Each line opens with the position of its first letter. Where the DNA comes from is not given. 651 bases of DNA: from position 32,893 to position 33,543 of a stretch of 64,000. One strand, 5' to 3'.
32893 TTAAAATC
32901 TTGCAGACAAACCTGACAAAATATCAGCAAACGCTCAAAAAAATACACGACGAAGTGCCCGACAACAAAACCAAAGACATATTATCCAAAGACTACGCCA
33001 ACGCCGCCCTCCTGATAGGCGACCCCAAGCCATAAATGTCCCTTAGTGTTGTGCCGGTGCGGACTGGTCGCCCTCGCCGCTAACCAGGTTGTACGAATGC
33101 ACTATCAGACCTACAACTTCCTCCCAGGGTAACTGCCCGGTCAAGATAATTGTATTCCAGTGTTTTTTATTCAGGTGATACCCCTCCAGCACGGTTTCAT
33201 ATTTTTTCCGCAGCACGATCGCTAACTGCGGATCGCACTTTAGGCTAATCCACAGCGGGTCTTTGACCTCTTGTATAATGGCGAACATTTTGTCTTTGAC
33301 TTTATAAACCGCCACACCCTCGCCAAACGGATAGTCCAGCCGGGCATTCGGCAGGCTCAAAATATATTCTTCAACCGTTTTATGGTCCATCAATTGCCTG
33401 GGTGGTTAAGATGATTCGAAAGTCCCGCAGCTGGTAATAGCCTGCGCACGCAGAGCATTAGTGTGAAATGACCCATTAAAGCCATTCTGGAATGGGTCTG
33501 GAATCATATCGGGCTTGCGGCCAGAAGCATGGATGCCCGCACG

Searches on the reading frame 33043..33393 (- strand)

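Call 17: search_protein_families(library=pfam, proteins=[window:33043-33393:-], max_evalue=0.001)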
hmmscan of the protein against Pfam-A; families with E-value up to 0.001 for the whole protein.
window:33043-33393:- (116 aa): 1 family
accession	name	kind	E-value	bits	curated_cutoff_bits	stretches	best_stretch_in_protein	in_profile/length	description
PF04237.18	YjbR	-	9.5e-28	97.1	30.1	1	12-103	1-88/88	YjbR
